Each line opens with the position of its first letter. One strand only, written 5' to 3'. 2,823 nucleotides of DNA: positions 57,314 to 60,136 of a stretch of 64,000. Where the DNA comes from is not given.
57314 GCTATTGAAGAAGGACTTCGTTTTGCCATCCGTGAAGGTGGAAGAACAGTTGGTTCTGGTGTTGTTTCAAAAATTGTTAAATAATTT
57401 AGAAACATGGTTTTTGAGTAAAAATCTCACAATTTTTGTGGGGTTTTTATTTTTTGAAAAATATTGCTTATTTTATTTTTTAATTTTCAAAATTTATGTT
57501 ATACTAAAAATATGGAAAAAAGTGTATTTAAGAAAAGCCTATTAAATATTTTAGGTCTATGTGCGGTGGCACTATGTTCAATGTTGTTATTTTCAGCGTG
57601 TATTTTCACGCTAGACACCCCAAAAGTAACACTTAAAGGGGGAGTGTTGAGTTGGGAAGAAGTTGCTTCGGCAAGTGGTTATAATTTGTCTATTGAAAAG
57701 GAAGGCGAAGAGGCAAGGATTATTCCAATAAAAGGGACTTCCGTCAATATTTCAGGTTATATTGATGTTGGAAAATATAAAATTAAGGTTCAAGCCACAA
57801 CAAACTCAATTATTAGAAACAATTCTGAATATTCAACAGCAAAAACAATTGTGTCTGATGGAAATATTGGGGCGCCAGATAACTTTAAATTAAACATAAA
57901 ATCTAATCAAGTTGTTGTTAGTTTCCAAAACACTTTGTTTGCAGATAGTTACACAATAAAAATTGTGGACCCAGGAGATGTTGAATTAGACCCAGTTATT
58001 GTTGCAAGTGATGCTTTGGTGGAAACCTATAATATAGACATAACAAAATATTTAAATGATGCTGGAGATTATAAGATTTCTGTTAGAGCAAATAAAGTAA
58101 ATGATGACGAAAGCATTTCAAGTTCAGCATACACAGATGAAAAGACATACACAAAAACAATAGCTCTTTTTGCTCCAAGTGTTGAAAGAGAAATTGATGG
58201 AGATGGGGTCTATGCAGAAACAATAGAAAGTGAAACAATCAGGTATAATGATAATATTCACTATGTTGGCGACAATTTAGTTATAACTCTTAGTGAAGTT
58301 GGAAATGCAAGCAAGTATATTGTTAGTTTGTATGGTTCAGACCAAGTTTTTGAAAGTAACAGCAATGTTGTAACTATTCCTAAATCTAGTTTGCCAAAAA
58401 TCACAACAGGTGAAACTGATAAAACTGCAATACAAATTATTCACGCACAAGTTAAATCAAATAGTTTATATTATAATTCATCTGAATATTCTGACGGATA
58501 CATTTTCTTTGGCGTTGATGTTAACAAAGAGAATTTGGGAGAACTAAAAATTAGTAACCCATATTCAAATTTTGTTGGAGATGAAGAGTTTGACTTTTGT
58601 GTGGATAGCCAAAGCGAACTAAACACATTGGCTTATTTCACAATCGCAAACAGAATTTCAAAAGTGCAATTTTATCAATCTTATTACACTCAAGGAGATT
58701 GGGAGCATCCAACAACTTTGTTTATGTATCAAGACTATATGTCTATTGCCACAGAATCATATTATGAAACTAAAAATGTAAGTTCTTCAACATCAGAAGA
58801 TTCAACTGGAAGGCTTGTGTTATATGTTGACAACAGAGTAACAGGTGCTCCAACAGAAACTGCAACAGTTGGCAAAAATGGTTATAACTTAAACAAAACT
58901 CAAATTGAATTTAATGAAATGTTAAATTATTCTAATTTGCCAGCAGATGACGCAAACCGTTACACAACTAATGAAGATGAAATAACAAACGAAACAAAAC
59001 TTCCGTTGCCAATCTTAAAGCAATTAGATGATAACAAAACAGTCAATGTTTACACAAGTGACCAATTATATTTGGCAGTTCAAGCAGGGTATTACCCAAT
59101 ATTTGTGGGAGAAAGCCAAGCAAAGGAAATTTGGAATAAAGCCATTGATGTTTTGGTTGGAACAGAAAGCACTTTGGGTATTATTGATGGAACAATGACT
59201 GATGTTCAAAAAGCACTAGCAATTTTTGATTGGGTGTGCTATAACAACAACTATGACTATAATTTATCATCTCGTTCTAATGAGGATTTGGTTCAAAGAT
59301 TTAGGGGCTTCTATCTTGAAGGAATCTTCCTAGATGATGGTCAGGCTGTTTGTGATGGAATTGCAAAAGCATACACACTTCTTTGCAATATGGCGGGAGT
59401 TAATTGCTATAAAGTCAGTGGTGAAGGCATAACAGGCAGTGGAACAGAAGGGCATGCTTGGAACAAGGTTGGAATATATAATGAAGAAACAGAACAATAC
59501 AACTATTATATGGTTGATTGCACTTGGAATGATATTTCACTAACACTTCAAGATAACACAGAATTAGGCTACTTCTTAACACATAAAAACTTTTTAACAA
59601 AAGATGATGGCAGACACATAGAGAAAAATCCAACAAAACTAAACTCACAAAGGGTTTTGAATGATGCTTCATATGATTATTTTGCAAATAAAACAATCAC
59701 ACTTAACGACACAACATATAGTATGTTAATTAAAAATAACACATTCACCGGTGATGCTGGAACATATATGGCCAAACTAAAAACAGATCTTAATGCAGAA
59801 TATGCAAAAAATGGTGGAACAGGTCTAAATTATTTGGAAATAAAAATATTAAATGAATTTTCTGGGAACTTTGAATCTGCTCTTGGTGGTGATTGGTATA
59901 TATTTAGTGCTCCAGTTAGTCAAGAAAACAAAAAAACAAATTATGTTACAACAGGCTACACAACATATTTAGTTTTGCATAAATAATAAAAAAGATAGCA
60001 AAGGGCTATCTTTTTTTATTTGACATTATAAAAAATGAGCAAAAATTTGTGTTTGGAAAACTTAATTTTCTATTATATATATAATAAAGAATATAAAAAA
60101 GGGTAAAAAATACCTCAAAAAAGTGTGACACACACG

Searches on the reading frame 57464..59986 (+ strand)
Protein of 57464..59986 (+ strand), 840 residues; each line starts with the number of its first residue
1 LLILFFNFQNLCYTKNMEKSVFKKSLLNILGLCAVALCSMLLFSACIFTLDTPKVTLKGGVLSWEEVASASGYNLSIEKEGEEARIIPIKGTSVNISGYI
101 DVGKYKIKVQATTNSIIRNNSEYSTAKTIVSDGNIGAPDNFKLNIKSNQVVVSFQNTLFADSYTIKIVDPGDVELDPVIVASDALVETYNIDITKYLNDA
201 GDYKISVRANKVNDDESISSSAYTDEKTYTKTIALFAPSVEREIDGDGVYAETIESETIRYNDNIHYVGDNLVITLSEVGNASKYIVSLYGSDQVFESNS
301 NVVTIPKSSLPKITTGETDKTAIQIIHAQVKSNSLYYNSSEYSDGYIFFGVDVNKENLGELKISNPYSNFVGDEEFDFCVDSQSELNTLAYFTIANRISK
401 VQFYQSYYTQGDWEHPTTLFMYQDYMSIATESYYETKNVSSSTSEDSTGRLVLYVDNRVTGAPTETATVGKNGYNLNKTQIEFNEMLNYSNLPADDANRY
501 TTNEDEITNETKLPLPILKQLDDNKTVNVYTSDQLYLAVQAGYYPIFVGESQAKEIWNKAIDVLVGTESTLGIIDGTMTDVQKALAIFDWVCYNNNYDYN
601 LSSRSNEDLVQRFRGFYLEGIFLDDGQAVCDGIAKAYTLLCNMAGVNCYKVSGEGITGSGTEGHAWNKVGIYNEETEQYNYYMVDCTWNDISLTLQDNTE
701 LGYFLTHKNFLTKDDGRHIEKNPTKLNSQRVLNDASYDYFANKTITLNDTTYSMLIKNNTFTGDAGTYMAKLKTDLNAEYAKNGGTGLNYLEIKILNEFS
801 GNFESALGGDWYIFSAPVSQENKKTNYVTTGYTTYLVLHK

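Call 6: search_protein_families(library=ncbifam, proteins=[window:57464-59986:+])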
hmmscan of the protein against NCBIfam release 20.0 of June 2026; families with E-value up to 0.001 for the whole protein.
window:57464-59986:+ (840 aa): 1 family
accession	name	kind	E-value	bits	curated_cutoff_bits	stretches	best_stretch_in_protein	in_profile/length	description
NF045980.1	MAG6410_fam_LP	equivalog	6.5e-12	44.6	450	1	578-718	164-294/622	MAG6410 family transglutaminase-related lipoprotein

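Call 67: search_protein_families(library=pfam, proteins=[window:57464-59986:+], max_evalue=0.001)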
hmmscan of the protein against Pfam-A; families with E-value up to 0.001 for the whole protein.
window:57464-59986:+ (840 aa): 1 family
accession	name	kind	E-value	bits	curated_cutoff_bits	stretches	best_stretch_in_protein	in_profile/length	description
PF01841.26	Transglut_core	-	1.4e-08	35.4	23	1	573-685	7-107/108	Transglutaminase-like superfamily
